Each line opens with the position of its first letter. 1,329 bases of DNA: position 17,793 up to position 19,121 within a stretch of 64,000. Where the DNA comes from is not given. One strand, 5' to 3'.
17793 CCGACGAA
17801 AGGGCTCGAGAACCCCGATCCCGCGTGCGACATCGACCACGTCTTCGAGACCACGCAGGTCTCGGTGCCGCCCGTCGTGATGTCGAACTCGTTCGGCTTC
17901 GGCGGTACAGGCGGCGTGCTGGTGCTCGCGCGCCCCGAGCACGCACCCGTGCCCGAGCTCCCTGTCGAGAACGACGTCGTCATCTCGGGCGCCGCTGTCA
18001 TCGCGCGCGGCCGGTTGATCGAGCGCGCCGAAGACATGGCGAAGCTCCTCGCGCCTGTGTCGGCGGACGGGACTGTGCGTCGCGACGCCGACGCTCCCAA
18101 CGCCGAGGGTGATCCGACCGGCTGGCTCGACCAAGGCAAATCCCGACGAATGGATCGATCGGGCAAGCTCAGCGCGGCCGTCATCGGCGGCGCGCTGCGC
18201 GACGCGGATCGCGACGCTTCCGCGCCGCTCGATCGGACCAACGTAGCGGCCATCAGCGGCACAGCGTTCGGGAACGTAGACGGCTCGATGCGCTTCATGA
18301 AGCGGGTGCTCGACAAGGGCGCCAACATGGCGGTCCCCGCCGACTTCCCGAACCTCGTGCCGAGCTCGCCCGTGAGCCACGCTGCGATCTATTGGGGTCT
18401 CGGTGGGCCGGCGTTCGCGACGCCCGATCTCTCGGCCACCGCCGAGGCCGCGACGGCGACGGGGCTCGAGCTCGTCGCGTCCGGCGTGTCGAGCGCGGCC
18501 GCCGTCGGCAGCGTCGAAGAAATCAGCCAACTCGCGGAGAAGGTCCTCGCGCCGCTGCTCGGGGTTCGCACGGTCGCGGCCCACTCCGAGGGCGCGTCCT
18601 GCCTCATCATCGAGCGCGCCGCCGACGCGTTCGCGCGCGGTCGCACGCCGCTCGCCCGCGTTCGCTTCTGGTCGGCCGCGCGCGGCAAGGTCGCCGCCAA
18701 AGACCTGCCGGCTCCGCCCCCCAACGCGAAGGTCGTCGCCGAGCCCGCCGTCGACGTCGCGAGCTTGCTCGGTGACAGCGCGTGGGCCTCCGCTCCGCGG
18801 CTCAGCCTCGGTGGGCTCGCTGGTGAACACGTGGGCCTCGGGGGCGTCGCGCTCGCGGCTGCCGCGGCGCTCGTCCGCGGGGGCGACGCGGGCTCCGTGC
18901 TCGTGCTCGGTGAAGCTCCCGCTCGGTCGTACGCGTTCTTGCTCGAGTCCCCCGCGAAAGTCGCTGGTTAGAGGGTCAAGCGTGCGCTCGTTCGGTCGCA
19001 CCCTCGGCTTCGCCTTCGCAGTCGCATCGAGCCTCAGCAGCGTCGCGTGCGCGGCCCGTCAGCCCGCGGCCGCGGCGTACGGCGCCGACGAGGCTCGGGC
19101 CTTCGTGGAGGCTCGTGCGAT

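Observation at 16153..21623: ACP plus two KS::CLF-like didomain ketosynthases and an embedded lipoprotein: candidate type-II-PKS-like / polyene-lipid locus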

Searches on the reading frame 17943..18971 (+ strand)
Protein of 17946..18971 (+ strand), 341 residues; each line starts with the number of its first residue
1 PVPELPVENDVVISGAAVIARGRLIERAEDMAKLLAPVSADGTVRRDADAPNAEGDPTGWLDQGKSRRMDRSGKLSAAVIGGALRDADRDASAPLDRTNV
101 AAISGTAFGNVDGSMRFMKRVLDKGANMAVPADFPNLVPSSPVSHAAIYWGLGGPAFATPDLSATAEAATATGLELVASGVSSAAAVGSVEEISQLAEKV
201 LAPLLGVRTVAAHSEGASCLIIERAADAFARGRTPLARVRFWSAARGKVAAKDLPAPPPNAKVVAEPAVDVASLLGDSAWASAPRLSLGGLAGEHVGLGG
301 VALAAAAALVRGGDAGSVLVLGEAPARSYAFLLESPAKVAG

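Call 21: search_protein_families(library=pfam, proteins=[window:17946-18971:+], max_evalue=1)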
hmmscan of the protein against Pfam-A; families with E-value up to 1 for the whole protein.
window:17946-18971:+ (341 aa): 1 family
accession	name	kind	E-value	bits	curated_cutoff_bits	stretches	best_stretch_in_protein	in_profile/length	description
PF00109.32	ketoacyl-synt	-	0.00019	21.6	20.8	1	64-231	78-237/252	Beta-ketoacyl synthase, N-terminal domain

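Call 25: search_solved_structures(query=A1, max_evalue=1, show_alignments=2)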
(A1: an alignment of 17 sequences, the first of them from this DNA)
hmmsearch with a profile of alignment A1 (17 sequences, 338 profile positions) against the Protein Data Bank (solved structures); distinct sequences matched with E-value up to 1: 109 (the best 60 are shown).
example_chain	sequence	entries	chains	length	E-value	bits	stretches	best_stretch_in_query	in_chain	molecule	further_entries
2gqd_A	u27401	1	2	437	1.6e-22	83.4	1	6-241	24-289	3-oxoacyl-[acyl-carrier-protein] synthase 2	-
1j3n_A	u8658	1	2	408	6.7e-22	81.4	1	10-253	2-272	3-oxoacyl-(acyl-carrier protein) synthase II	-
9s5h_C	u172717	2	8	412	1.4e-20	77.1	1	9-236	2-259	3-oxoacyl-(Acyl-carrier-protein) synthase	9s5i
4ls6_A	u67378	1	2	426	3.5e-19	72.4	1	7-185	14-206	3-oxoacyl-[acyl-carrier-protein] synthase 2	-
1e5m_A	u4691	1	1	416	1.1e-18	70.8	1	8-185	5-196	BETA KETOACYL ACYL CARRIER PROTEIN SYNTHASE II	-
5sxo_A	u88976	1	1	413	6.4e-18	68.3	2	9-185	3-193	3-oxoacyl-[acyl-carrier-protein] synthase 2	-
3o04_A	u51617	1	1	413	6.5e-18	68.3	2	9-185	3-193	beta-keto-acyl carrier protein synthase II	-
4ls5_A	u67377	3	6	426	8.1e-18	68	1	7-185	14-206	3-oxoacyl-[acyl-carrier-protein] synthase 2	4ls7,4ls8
3kzu_A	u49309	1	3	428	3.8e-17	65.8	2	6-185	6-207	3-oxoacyl-(Acyl-carrier-protein) synthase ii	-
7f27_A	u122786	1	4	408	1.3e-15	60.7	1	11-241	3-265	3-oxoacyl-(Acyl-carrier-protein) synthase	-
4ddo_A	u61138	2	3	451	3.1e-15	59.5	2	10-186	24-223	3-oxoacyl-[acyl-carrier-protein] synthase 2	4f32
9lpl_A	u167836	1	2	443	1.6e-14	57.2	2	6-188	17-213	3-oxoacyl-[acyl-carrier-protein] synthase 2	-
2gfv_A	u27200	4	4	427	2.2e-14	56.7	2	7-188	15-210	3-oxoacyl-[acyl-carrier-protein] synthase 2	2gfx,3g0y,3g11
2gfy_A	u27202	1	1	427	4.3e-14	55.7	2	7-188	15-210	3-oxoacyl-[acyl-carrier-protein] synthase 2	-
4jrh_A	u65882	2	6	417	4.3e-14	55.7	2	6-188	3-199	3-oxoacyl-[acyl-carrier-protein] synthase 2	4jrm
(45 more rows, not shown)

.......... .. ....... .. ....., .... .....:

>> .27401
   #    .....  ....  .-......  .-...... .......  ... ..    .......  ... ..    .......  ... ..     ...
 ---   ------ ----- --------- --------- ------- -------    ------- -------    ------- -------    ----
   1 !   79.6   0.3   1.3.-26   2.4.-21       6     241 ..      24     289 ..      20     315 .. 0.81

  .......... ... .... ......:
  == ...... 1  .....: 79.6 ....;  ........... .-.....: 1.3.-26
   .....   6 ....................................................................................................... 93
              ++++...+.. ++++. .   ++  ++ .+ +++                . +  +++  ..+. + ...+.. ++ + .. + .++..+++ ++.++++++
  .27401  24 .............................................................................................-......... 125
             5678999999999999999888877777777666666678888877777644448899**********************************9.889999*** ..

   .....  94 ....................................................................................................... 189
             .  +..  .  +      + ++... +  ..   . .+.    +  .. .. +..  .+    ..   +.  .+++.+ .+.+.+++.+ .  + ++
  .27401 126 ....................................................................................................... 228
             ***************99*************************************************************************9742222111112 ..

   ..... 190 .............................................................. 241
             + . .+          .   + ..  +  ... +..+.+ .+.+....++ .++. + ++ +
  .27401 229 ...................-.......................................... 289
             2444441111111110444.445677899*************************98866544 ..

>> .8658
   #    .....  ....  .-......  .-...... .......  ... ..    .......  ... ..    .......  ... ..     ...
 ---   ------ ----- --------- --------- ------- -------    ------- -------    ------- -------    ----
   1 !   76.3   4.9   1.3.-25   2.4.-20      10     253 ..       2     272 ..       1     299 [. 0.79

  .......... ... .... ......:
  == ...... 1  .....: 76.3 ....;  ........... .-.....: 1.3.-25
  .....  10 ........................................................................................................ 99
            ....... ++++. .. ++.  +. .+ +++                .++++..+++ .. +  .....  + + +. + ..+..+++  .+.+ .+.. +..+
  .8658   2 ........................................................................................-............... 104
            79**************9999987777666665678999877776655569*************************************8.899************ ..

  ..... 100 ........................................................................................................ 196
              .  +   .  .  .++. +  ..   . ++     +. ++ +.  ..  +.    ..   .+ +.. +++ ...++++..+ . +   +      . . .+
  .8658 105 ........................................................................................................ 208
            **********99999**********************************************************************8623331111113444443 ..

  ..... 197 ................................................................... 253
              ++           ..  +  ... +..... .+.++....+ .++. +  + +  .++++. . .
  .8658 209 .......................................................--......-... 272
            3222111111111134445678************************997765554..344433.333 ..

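Call 29: find_related_loci(query=A1, collection=genome_contigs, flank=8000)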
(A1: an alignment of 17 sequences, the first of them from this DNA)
Query A1 (342 aa) in genome_contigs; peptide patterns used: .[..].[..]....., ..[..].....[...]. (x = any residue, [..] = any of these).
113 stretches matched a pattern; 75 encode a relative of the query (tblastn E <= 1e-3); 75 distinct loci.
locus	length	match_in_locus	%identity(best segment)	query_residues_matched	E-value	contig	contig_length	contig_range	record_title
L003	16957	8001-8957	70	12-335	3e-130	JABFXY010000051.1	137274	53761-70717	MAG: Polyangiaceae bacterium isolate Bin8.16 NODE_14_length_137274_cov_5.735514, whole genome shotgun sequence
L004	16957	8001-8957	70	11-336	2e-126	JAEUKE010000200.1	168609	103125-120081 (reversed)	MAG: Myxococcales bacterium isolate new MAG-87 k141_56561, whole genome shotgun sequence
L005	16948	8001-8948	73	12-335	2e-115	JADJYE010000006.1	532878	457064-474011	MAG: Polyangiaceae bacterium isolate Lyne_18-Q3-R50-59_BAT3C.601 tig00005179-10-5321780, whole genome shotgun sequence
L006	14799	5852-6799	71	13-335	6e-115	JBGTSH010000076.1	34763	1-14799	MAG: Polyangiaceae bacterium isolate WDNA12_bin.27.orig NODE_814_length_34763_cov_0.743244, whole genome shotgun sequenc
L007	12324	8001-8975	65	12-339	3e-109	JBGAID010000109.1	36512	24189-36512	MAG: Polyangiaceae bacterium isolate MAG_MBR_H125.7 MBRH125-7_opera_contig_2974, whole genome shotgun sequence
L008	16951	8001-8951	64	12-335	8e-106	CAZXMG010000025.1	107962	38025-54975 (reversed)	MAG TPA_asm: uncultured Polyangiaceae bacterium isolate SRP287051_co1_88 genome assembly, contig: NODE_409_length_107962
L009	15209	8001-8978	66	2-336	3e-104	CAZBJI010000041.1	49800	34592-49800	MAG TPA_asm: uncultured Polyangiaceae bacterium isolate SRP287453_co1_312 genome assembly, contig: NODE_1027_length_4980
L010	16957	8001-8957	60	13-336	1e-103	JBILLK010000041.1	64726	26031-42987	MAG: Polyangiaceae bacterium isolate ME2017-07-27_3300044645_group7_bin87 Rohwer_bin1489_scaffold_165_c1, whole genome s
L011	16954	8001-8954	60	13-336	4e-103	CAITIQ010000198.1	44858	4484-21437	MAG: uncultured delta proteobacterium isolate ErkenSummer_bin-6818 genome assembly, contig: bin-6818:198/673, whole geno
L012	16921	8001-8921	57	28-335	3e-95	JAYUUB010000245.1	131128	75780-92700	MAG: Polyangiaceae bacterium isolate GL122_DN_metabat_25 GL122_DN_metabat_25_244, whole genome shotgun sequence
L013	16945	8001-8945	51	11-337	2e-71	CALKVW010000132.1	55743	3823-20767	MAG TPA_asm: uncultured Polyangiaceae bacterium isolate SRR1506987_bin.93_CONCOCT_v1.1_MAG genome assembly, contig: ERZ7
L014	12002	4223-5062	46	61-336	2e-58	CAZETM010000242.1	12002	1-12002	MAG TPA_asm: uncultured Polyangium sp. isolate binchicken_co186_95 genome assembly, contig: NODE_6947_length_12002_cov_6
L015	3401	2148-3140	41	2-336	1e-56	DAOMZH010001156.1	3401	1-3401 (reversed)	MAG TPA_asm: Polyangium sp. isolate AMR_MDS_5605 NODE_8148_length_3401_cov_7.034967, whole genome shotgun sequence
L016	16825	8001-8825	48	62-334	2e-56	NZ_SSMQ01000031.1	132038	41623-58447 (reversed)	Polyangium fumosum strain DSM 14668 Scaffold31_1, whole genome shotgun sequence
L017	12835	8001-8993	42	2-336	7e-56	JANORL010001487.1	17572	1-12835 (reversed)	MAG: Polyangiaceae bacterium isolate VAR_4_metabat_184 VAR_4_k141_140323, whole genome shotgun sequence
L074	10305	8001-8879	35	62-336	1e-24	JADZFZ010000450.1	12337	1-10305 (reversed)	MAG: Deltaproteobacteria bacterium isolate SJ883 c_000000413378, whole genome shotgun sequence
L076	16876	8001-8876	33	62-342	4e-19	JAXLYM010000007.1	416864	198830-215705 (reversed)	MAG: Polyangiaceae bacterium isolate STL-MYX13 C2.77.fa-7, whole genome shotgun sequence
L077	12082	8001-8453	34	57-224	3e-17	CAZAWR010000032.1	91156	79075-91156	MAG TPA_asm: uncultured Polyangiaceae bacterium isolate binchicken_co266_243 genome assembly, contig: NODE_570_length_91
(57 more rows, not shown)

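Call 69: search_protein_representatives(alignment_id=A1)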
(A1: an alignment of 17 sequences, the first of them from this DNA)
Query: 17 sequences, 338 profile positions. Proteins with E-value up to 0.001 (for the whole library): 7245; up to 1e-10: 2128; up to 1e-30: 189. The best 150 are listed.
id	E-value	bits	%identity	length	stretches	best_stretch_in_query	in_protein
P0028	3.3e-126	437.5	-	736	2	4-333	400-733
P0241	8.9e-126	436.1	-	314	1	48-334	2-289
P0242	3.2e-110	385.0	-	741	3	5-332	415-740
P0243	4.0e-110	384.6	-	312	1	42-333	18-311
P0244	1.5e-103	363.1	-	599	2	4-333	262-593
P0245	3.0e-103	362.0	-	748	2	2-334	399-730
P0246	7.0e-103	360.8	-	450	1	6-330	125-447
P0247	3.1e-102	358.7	-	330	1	12-332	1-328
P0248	2.9e-99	349.0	-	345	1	7-332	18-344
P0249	5.4e-99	348.1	-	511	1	7-335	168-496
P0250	5.9e-99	347.9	-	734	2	5-334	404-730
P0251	1.7e-97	343.1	-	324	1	8-331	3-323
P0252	3.6e-97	342.1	-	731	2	4-332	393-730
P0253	4.0e-95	335.3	-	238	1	111-337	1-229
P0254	3.0e-92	325.9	-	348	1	12-331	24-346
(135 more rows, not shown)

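Call 78: search_protein_families(library=pfam, proteins=[L076:40-1620:+, L076:1617-5438:+, L076:6561-8855:+, L076:9670-11397:+, L076:11471-12973:+, L076:15015-15776:-, L076:15845-16873:-, L077:9910-10704:-, L077:10718-11872:-, L074:3478-6237:+], max_evalue=0.001)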
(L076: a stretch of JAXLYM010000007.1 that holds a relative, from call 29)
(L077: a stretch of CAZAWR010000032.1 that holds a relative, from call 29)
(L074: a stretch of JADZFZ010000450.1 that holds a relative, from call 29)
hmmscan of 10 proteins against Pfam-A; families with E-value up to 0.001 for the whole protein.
L076:40-1620:+ (526 aa): 0 families

L076:1617-5438:+ (1273 aa): 4 families
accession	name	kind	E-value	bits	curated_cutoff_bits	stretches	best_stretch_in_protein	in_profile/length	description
PF19922.4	bpX6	-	1.2e-20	74.4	27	1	6-172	2-163/170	MoxR-vWA-beta-propeller ternary system domain bpX6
PF00481.26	PP2C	-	2.7e-10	40.8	20.3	1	695-803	36-141/255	Protein phosphatase 2C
PF07228.17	SpoIIE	-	3.3e-10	40.6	25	1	692-906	3-191/192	Stage II sporulation protein E (SpoIIE)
PF13672.11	PP2C_2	-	1.1e-09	38.6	24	1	691-868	22-182/209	Protein phosphatase 2C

L076:6561-8855:+ (764 aa): 3 families
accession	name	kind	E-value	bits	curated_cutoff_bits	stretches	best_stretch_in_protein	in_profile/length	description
PF00109.32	ketoacyl-synt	-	3.3e-31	109.2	20.8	2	177-254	171-250/252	Beta-ketoacyl synthase, N-terminal domain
PF02801.28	Ketoacyl-synt_C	-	4.5e-28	98.1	20.8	1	265-378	2-118/119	Beta-ketoacyl synthase, C-terminal domain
PF00108.29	Thiolase_N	-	1.3e-06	28.4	26.4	0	178-215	83-120/260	Thiolase, N-terminal domain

L076:9670-11397:+ (575 aa): 2 families
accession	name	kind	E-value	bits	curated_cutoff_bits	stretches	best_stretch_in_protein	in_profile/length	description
PF00072.30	Response_reg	-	5.3e-41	139.7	30.2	3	277-388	2-111/111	Response regulator receiver domain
PF00990.26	GGDEF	-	1.6e-36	126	23.8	1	402-559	2-161/161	Diguanylate cyclase, GGDEF domain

L076:11471-12973:+ (500 aa): 0 families

L076:15015-15776:- (253 aa): 3 families
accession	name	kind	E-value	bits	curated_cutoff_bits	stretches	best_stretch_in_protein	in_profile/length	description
PF12697.13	Abhydrolase_6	-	5.1e-16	60.4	26.3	1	19-239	1-216/217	Alpha/beta hydrolase family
PF00561.26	Abhydrolase_1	-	1.5e-13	51.4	25.8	1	17-121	1-102/245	alpha/beta hydrolase fold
PF12146.15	Hydrolase_4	-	2.6e-07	30.6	27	1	43-131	30-120/239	Serine aminopeptidase, S33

L076:15845-16873:- (342 aa): 2 families
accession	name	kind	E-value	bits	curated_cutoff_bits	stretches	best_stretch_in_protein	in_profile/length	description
PF04311.20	DUF459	-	2.8e-06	27.3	27.2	1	130-335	1-194/197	Protein of unknown function (DUF459)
PF19040.6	SGNH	-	0.00014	22.1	27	0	127-308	20-220/248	SGNH domain (fused to AT3 domains)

L077:9910-10704:- (264 aa): 2 families
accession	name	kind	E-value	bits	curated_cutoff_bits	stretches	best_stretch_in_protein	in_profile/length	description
PF00378.25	ECH_1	-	1.5e-66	224.8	27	1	12-263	3-250/251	Enoyl-CoA hydratase/isomerase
PF16113.10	ECH_2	-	3.7e-33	115.9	27.2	1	16-191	2-176/335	Enoyl-CoA hydratase/isomerase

L077:10718-11872:- (384 aa): 6 families
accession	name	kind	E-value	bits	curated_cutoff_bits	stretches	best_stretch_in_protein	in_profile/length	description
PF02737.24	3HCDH_N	-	4.7e-61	206.3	22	1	97-273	3-179/180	3-hydroxyacyl-CoA dehydrogenase, NAD binding domain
PF00725.27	3HCDH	-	1.2e-32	112.7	22.1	1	276-372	1-97/97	3-hydroxyacyl-CoA dehydrogenase, C-terminal domain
PF03446.21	NAD_binding_2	-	0.00015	22.3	21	1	96-136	2-42/161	NAD binding domain of 6-phosphogluconate dehydrogenase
PF03721.20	UDPG_MGDP_dh_N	-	0.00027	21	27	1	97-183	4-90/187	UDP-glucose/GDP-mannose dehydrogenase family, NAD binding domain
PF03807.23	F420_oxidored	-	0.0004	21.4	21.6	0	96-176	2-63/94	NADP oxidoreductase coenzyme F420-dependent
PF02826.25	2-Hacid_dh_C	-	0.00047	20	25.1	0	91-130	34-73/178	D-isomer specific 2-hydroxyacid dehydrogenase, NAD binding domain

L074:3478-6237:+ (919 aa): 1 family
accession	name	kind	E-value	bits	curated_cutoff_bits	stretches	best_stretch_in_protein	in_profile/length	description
PF09594.16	GT87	-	9.3e-06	26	25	1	100-327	9-233/237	Glycosyltransferase family 87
